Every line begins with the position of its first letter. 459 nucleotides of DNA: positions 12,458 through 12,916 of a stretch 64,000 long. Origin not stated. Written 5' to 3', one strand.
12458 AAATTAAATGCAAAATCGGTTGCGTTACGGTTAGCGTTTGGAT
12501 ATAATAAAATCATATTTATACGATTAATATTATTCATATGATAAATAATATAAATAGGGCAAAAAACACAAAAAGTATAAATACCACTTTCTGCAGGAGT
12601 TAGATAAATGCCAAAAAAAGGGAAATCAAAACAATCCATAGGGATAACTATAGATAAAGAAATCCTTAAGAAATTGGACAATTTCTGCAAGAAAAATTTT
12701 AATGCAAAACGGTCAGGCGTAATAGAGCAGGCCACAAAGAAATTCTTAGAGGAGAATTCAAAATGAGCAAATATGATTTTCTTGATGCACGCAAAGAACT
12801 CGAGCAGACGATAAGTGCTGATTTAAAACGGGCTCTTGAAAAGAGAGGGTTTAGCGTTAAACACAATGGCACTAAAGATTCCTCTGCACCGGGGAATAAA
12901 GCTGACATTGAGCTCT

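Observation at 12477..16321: R-M module without HsdR: RHH regulator, nuclease-like/methyltransferase fusion and HsdS (type IIB/BcgI-like?)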

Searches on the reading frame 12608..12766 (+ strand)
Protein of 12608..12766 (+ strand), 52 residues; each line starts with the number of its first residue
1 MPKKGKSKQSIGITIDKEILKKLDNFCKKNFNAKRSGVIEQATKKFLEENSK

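Call 3: search_protein_families(library=pfam, proteins=[window:12608-12766:+], max_evalue=0.1)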
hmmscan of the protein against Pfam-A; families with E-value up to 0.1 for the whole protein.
window:12608-12766:+ (52 aa): 6 families
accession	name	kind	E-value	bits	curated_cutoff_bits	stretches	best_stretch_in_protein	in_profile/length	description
PF12651.13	RHH_3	-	0.0044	17.4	21.6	1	8-25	2-19/44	Ribbon-helix-helix domain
PF15919.11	HicB_lk_antitox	-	0.01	16.4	27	1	8-42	89-122/123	HicB_like antitoxin of bacterial toxin-antitoxin system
PF19935.4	DUF6398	-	0.022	15.6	27.2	1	18-50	1-33/106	Domain of unknown function (DUF6398)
PF08538.16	DUF1749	-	0.03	13.9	24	1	16-50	248-282/299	Protein of unknown function (DUF1749)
PF08903.17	DUF1846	-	0.045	13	27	1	4-41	77-113/333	Domain of unknown function DUF1846, N-terminal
PF01402.27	RHH_1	-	0.085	13.3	20.5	0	11-48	2-38/39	Ribbon-helix-helix protein, copG family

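Call 4: search_protein_families(library=ncbifam, proteins=[window:12608-12766:+], max_evalue=0.1)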
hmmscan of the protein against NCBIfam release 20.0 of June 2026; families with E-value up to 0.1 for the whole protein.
window:12608-12766:+ (52 aa): 4 families
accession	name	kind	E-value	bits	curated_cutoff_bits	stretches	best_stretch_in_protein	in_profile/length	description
NF053762.1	aCcr1_fam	equivalog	6e-05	22.9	60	1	13-46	5-37/38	aCcr1 family cell cycle regulator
NF003381.0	PRK04460.1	equivalog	0.006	16.7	105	1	10-49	6-45/139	nickel-responsive transcriptional regulator NikR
NF002815.0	PRK02967.1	equivalog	0.014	15.4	83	1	9-51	2-44/139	nickel-responsive transcriptional regulator NikR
TIGR02793.1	nikR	equivalog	0.034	14.4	175.45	1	9-49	1-41/129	nickel-responsive transcriptional regulator NikR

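Call 5: search_protein_families(library=padloc, proteins=[window:12608-12766:+], max_evalue=0.1)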
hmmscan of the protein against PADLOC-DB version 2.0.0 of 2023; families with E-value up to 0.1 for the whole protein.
window:12608-12766:+ (52 aa): 0 families

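Call 42: find_homologous_proteins(query=window:12608-12763:+, max_evalue=0.001)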
Query window:12608-12763:+ (52 aa): 3 proteins with E <= 0.001 among 3 candidates.
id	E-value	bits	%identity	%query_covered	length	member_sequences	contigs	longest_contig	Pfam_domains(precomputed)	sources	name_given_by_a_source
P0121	5.7e-25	102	100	100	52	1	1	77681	-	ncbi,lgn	-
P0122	4.0e-20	87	83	100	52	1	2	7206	-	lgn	-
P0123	1.9e-17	79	77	100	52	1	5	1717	-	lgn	-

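Call 43: find_encoding_contigs(protein=P0122, flank=7000, max_places=3)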
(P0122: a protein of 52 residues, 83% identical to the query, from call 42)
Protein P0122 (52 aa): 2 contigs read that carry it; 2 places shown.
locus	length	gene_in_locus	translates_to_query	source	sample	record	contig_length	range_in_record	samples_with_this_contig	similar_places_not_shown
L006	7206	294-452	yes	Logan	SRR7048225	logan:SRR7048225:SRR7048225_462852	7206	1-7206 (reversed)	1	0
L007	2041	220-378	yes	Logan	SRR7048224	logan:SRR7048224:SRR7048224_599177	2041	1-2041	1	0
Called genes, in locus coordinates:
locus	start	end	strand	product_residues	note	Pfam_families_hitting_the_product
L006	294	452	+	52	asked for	-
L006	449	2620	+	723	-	PF02384:N6_Mtase, PF07669:Eco57I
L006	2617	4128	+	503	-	PF01420:Methylase_S (faint)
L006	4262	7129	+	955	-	PF03235:GmrSD_N, PF18899:DUF5655 (weak), PF14088:DUF4268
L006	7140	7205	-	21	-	?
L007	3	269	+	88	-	?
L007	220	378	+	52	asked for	-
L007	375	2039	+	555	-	?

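Call 44: find_encoding_contigs(protein=P0123, flank=3000, max_places=5)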
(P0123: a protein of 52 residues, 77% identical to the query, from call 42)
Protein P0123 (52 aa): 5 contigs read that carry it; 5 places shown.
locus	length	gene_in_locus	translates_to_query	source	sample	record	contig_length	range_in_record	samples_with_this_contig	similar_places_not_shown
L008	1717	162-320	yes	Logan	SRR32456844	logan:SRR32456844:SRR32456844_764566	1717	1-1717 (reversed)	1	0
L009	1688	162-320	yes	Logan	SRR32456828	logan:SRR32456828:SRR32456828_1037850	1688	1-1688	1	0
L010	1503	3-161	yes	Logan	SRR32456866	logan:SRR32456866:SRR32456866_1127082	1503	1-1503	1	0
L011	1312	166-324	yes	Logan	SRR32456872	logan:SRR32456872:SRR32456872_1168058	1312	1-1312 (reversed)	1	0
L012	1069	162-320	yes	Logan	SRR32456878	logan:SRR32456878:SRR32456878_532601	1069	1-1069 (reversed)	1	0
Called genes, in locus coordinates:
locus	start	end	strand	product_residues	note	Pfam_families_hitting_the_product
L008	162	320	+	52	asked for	-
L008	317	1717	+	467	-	?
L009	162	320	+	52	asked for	-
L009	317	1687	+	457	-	?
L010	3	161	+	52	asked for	?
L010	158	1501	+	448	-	?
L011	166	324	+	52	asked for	-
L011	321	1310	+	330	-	?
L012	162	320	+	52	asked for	-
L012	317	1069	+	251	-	?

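Call 54: search_protein_families(library=pfam, proteins=[L006:449-2617:+, L006:2617-4125:+, L008:317-1717:+], max_evalue=0.05)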
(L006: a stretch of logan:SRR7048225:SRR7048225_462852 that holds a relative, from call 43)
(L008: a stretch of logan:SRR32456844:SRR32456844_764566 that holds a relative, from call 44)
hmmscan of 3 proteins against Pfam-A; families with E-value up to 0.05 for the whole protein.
L006:449-2617:+ (723 aa): 7 families
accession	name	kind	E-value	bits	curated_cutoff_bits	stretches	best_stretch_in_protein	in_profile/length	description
PF02384.22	N6_Mtase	-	1.5e-25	90.6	20.4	1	380-661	9-253/311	N-6 DNA Methylase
PF07669.17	Eco57I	-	9.5e-17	62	25.3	1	447-619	1-171/171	Eco57I restriction-modification methylase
PF01170.24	UPF0020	-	0.0071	16.5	22.3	0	516-539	114-135/197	RMKL-like, methyltransferase domain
PF13588.12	HSDR_N_2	-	0.011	16.3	25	0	46-154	2-84/110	Type I restriction enzyme R protein N terminus (HSDR_N)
PF23750.1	RsgI_M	-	0.031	15.3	25.3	0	235-309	41-114/133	Anti-sigma factor RsgI-like central domain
PF05175.20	MTS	-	0.04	14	23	0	507-536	86-115/170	Methyltransferase small domain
PF06356.17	DUF1064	-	0.045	14.6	24.7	0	83-114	8-39/117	Protein of unknown function (DUF1064)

L006:2617-4125:+ (503 aa): 1 family
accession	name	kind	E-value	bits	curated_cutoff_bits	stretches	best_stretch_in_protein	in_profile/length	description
PF01420.25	Methylase_S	-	2e-05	25.3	22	1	51-184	17-138/168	Type I restriction modification DNA specificity domain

L008:317-1717:+ (467 aa): 6 families
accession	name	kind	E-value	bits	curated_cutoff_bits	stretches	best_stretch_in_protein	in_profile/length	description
PF02384.22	N6_Mtase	-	4.3e-22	79.3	20.4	2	271-392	21-138/311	N-6 DNA Methylase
PF20473.4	MmeI_Mtase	-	0.00018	21.2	27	1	295-341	18-72/259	MmeI, DNA-methyltransferase domain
PF13847.12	Methyltransf_31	-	0.0095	16.1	27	0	298-323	5-27/145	Methyltransferase domain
PF17167.11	Glyco_hydro_94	-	0.011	14.9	27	1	214-279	205-271/420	Glycosyl hydrolase 94 superfamily, catalytic domain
PF01135.25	PCMT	-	0.015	15.5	20.3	1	295-366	72-133/210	Protein-L-isoaspartate(D-aspartate) O-methyltransferase (PCMT)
PF05175.20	MTS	-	0.026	14.6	23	0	285-395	20-116/170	Methyltransferase small domain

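Call 77: search_protein_families(library=padloc, proteins=[L006:449-2617:+, L008:317-1717:+], max_evalue=0.00001)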
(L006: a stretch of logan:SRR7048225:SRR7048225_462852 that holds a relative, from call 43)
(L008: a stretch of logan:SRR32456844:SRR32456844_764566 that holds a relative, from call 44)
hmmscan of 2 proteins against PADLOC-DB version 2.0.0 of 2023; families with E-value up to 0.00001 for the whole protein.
L006:449-2617:+ (723 aa): 19 families
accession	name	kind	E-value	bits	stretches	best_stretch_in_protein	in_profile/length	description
PDLC04134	mad2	-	1e-29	101.8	1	117-708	52-488/492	mads_2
PDLC03021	MTase_I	-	1.1e-27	95.1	2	244-479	10-258/491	Type I methyltransferase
PDLC03318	MTase_II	-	1.9e-26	90.7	2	446-665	423-659/723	Type II methyltransferase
PDLC03018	MTase_I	-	1.4e-22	77.9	2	237-437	170-346/749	Type I methyltransferase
PDLC03026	MTase_I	-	4.6e-22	76.8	1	312-638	57-356/487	Type I methyltransferase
PDLC03218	MTase_II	-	5.9e-19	66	1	359-661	227-506/532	Type II methyltransferase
PDLC03034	MTase_I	-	5.6e-18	62.6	2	310-436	244-364/672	Type I methyltransferase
PDLC03025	MTase_I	-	2.1e-17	61.1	1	242-630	8-368/569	Type I methyltransferase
PDLC03031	MTase_I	-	4.4e-15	53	1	333-633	115-403/834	Type I methyltransferase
PDLC03030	MTase_I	-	1.2e-14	51.8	1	444-671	396-621/670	Type I methyltransferase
PDLC03267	MTase_II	-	3.1e-14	50.8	1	507-635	94-219/539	Type II methyltransferase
PDLC03311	MTase_II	-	3.7e-13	47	1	474-636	54-211/464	Type II methyltransferase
PDLC03348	MTase_II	-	1.6e-11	41.4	1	378-625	201-444/727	Type II methyltransferase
PDLC03285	MTase_II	-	5.8e-11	40.1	1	519-631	106-215/413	Type II methyltransferase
PDLC03029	MTase_I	-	2.7e-10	37.4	1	384-628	164-398/661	Type I methyltransferase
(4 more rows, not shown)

L008:317-1717:+ (467 aa): 16 families
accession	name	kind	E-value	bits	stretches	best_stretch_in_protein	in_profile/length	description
PDLC03021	MTase_I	-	8e-32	108.7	1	198-465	89-379/491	Type I methyltransferase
PDLC03616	REase_MTase_IIG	-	1.4e-29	101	1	252-467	366-597/721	Type IIG restriction enzyme-methyltransferase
PDLC03602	REase_MTase_IIG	-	5.9e-25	86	1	256-466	303-526/637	Type IIG restriction enzyme-methyltransferase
PDLC03025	MTase_I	-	1.1e-21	75.2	1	237-418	122-324/569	Type I methyltransferase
PDLC03608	REase_MTase_IIG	-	8.9e-20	68.8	1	144-450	176-496/614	Type IIG restriction enzyme-methyltransferase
PDLC04134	mad2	-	2e-19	67.8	1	138-445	139-434/492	mads_2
PDLC03026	MTase_I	-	3.7e-16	57.3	1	215-448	84-341/487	Type I methyltransferase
PDLC03029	MTase_I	-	2.4e-14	50.7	1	210-389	131-291/661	Type I methyltransferase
PDLC03318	MTase_II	-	1.1e-10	38.5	1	271-366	339-458/723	Type II methyltransferase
PDLC03018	MTase_I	-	2.6e-10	37.4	1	217-332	247-362/749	Type I methyltransferase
PDLC03218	MTase_II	-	4.4e-10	36.7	1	268-389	257-382/532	Type II methyltransferase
PDLC03030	MTase_I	-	6.1e-10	36.2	1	255-379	309-446/670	Type I methyltransferase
PDLC03036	MTase_I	-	3.3e-09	33.7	1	272-402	211-350/635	Type I methyltransferase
PDLC03619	REase_MTase_IIG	-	8.8e-08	30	1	344-467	2-136/274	Type IIG restriction enzyme-methyltransferase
PDLC03248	MTase_II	-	1.3e-07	28.8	1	272-464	6-195/521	Type II methyltransferase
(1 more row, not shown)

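Call 89: search_solved_structures(query=A4, max_evalue=10, show_alignments=3)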
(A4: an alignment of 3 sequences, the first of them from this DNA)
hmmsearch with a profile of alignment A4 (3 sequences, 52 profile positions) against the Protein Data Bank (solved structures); distinct sequences matched with E-value up to 10: 4.
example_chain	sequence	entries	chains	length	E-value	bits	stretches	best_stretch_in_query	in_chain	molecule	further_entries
2kel_A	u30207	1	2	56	0.00033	23.8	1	4-48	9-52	Uncharacterized protein 56B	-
9cip_A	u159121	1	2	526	0.45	13.8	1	16-39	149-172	Clostripain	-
8u12_A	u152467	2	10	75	0.48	13.7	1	7-44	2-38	Antitoxin Rv0298 | Antitoxin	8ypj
2dy7_A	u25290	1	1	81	1.5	12.1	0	20-29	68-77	Chromo domain protein 1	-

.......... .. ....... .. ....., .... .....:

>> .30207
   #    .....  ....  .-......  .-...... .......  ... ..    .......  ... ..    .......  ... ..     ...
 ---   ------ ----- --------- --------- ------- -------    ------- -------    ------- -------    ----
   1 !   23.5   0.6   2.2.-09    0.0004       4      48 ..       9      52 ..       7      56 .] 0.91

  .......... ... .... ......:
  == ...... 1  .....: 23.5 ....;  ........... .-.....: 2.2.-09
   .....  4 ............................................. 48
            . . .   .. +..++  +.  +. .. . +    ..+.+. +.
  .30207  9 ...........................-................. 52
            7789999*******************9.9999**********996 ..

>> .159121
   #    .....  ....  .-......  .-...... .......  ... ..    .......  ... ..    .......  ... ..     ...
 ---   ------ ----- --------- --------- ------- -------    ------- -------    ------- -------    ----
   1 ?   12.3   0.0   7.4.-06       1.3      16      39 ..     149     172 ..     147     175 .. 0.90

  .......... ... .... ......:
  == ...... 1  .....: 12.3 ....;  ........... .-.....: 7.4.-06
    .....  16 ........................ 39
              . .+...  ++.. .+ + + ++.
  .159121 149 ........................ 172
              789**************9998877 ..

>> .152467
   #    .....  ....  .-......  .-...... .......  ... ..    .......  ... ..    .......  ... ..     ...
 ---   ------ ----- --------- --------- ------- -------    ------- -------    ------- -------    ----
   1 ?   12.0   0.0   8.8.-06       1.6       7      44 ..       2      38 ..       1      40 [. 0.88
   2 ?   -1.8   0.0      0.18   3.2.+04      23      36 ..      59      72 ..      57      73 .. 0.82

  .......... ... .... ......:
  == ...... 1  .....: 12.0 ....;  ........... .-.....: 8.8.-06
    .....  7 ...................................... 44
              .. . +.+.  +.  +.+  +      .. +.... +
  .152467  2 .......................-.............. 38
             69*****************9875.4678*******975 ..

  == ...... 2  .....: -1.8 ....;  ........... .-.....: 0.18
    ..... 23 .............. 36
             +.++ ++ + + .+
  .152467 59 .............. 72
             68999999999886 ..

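Call 90: search_protein_families(library=phrogs, proteins=[window:12608-12763:+], max_evalue=0.01)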
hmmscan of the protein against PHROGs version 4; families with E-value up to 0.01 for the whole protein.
window:12608-12763:+ (52 aa): 6 families
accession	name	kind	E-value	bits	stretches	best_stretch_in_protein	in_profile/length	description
phrog_876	-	transcription regulation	0.0003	21.4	1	3-51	62-109/239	transcriptional repressor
phrog_2727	-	unknown function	0.0018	19.3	1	6-49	130-173/176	-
phrog_3180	-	transcription regulation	0.002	19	1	6-52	3-48/50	Arc-like repressor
phrog_18157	-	transcription regulation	0.0039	19.1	1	6-51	47-91/93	transcriptional repressor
phrog_15666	-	unknown function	0.0039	18.4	1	8-52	2-45/81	-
phrog_4738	-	transcription regulation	0.0039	17.9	1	2-29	8-35/59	transcriptional repressor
